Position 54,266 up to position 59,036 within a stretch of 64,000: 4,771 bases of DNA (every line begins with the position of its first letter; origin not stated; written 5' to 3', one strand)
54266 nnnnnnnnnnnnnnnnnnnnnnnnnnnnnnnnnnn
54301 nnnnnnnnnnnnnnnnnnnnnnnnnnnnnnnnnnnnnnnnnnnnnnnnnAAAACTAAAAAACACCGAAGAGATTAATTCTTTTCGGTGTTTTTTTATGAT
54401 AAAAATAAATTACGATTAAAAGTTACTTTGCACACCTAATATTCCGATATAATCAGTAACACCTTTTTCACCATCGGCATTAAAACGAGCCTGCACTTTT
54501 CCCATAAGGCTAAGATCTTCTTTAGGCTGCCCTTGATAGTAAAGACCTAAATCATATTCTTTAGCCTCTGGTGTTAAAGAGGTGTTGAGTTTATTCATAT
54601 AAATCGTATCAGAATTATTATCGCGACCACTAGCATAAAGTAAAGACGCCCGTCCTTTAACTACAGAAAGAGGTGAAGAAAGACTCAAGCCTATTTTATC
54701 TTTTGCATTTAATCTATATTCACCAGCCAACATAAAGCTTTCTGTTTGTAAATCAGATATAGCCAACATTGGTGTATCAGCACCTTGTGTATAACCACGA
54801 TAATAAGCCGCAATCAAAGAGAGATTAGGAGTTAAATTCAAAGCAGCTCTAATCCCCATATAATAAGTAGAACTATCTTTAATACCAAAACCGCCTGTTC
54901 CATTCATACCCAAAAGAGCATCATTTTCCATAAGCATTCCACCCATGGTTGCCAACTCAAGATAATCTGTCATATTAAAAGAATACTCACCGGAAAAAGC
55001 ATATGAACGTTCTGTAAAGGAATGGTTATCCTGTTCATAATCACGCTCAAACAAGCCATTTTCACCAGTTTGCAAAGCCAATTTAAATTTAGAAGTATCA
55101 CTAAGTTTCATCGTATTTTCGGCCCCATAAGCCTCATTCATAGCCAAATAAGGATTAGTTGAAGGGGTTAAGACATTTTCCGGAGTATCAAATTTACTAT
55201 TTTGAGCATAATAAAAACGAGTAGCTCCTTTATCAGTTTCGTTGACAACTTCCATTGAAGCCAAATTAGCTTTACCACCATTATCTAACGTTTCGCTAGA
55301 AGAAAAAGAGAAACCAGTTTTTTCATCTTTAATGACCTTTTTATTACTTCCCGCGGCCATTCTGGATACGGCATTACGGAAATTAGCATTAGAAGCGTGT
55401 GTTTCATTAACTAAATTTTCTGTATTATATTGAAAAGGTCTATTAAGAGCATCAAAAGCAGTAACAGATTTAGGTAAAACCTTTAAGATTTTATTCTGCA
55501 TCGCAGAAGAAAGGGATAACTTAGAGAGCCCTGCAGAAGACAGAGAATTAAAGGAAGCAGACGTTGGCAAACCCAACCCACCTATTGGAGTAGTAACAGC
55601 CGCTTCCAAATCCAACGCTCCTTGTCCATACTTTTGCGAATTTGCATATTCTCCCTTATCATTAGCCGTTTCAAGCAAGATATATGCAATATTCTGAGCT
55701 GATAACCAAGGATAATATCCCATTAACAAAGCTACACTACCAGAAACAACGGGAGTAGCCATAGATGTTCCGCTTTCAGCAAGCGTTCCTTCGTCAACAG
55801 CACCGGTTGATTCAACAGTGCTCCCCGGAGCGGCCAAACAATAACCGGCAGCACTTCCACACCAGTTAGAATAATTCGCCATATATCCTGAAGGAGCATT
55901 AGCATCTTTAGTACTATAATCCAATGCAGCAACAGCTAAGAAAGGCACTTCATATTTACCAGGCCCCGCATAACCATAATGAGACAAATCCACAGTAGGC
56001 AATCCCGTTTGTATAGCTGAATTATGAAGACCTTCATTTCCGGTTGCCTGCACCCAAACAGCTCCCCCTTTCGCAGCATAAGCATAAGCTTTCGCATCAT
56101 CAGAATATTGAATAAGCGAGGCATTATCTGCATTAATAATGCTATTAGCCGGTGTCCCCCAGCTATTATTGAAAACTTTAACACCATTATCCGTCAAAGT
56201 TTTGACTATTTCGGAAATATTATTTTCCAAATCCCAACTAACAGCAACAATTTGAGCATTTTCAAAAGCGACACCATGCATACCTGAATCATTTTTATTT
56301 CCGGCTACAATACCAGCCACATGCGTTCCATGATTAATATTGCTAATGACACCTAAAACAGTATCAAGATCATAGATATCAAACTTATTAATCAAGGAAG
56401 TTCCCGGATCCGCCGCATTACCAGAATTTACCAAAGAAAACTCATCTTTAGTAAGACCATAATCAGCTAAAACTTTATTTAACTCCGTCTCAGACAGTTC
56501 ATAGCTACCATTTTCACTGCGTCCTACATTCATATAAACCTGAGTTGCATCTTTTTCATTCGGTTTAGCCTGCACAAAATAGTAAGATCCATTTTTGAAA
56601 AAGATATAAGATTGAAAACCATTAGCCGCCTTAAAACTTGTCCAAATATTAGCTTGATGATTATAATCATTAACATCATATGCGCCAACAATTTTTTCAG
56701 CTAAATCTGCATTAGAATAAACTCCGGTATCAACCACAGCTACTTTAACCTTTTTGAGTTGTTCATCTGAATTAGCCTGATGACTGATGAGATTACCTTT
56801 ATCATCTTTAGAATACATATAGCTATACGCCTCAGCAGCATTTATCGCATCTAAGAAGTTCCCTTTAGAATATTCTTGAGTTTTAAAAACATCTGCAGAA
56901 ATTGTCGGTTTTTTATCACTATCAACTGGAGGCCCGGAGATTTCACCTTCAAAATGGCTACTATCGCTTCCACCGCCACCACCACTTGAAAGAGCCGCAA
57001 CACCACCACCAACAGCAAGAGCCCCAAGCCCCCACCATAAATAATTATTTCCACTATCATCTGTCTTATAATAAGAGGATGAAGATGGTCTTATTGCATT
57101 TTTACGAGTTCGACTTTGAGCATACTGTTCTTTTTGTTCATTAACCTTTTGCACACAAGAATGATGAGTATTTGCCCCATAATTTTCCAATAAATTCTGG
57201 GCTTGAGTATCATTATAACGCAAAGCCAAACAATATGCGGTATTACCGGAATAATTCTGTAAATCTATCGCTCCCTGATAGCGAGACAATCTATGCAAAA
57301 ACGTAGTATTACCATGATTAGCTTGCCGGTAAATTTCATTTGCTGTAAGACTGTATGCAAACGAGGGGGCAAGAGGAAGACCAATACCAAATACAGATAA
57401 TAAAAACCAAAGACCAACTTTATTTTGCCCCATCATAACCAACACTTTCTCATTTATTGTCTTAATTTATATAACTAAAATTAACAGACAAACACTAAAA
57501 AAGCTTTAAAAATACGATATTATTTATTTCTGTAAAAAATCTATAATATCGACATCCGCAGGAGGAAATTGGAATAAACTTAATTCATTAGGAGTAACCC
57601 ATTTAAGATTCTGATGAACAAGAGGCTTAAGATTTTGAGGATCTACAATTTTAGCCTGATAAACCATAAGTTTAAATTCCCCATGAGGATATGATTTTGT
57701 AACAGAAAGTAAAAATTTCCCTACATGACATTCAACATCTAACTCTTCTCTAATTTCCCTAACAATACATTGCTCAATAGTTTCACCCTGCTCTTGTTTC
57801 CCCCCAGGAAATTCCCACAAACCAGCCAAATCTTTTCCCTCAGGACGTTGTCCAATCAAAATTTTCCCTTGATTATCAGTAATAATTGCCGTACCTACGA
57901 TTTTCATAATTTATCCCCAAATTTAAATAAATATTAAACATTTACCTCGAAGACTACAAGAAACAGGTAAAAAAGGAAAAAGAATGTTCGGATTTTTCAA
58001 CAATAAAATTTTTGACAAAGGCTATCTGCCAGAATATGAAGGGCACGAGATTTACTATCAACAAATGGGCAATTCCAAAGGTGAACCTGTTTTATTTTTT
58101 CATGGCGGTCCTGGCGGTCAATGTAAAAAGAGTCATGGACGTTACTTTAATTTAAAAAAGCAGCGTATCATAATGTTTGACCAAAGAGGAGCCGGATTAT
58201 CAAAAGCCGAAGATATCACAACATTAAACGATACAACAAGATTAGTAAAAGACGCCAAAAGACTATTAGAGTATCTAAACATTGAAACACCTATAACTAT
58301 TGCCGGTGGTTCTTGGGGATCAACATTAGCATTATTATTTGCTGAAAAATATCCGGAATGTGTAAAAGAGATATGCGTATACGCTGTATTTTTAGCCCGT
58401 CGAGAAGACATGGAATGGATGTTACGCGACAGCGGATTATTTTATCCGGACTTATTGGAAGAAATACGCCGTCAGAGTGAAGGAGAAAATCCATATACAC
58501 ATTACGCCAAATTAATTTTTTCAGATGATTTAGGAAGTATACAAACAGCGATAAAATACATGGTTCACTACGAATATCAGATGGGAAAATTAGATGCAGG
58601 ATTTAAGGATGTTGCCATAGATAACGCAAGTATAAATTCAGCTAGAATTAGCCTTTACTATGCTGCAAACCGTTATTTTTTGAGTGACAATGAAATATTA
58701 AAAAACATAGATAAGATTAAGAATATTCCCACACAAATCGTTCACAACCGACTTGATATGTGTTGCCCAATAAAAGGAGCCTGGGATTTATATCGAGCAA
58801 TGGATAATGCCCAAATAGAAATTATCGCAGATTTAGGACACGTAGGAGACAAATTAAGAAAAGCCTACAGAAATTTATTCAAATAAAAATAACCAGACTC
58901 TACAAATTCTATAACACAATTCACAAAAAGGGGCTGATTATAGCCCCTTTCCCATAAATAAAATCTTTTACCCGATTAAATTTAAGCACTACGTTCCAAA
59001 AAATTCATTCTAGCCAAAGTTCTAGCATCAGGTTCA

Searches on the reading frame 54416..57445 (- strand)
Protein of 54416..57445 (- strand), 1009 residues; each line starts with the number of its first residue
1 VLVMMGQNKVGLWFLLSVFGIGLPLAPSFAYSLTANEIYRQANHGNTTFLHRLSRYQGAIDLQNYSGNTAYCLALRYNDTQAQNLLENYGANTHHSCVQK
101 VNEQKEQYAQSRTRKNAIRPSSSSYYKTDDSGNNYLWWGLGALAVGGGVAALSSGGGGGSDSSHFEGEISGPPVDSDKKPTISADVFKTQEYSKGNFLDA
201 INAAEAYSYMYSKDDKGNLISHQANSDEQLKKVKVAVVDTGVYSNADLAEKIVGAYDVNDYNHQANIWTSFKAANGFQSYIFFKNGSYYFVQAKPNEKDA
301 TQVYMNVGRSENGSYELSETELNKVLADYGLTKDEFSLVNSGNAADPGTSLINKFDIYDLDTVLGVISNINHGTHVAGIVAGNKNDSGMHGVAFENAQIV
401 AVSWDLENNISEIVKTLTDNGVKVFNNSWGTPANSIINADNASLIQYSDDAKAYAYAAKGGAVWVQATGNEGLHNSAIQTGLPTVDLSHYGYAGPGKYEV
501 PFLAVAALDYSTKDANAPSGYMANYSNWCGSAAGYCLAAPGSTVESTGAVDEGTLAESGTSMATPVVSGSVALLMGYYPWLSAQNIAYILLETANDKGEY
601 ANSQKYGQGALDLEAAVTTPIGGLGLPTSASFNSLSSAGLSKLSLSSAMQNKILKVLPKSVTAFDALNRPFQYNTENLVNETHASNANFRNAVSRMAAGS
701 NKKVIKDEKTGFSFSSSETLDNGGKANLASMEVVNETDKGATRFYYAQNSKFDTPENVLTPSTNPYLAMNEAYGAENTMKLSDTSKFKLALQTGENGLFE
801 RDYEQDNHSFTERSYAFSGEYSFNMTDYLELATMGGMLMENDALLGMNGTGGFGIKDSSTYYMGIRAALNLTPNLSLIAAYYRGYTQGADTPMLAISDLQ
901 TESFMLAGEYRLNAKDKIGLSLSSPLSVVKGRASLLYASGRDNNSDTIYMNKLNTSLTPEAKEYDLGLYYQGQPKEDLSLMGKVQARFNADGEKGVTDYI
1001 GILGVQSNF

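Call 75: search_protein_families(library=pfam, proteins=[window:54416-57445:-], max_evalue=0.01)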
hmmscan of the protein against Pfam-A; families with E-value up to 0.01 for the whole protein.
window:54416-57445:- (1009 aa): 1 family
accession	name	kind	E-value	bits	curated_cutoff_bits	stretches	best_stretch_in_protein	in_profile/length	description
PF00082.27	Peptidase_S8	-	6.5e-37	127.8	21.8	1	231-609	2-288/288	Subtilase family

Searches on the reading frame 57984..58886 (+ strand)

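Call 75: search_protein_families(library=pfam, proteins=[window:57984-58886:+], max_evalue=0.01)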
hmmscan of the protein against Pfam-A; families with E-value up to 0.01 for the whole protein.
window:57984-58886:+ (300 aa): 3 families
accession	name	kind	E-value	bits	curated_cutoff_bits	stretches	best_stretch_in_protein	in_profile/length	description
PF00561.26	Abhydrolase_1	-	6.6e-16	59.2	25.8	1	35-287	2-239/245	alpha/beta hydrolase fold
PF12146.15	Hydrolase_4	-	6.5e-13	49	27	1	51-286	23-232/239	Serine aminopeptidase, S33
PF12697.13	Abhydrolase_6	-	2.8e-05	25.3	26.3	1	36-286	1-204/217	Alpha/beta hydrolase family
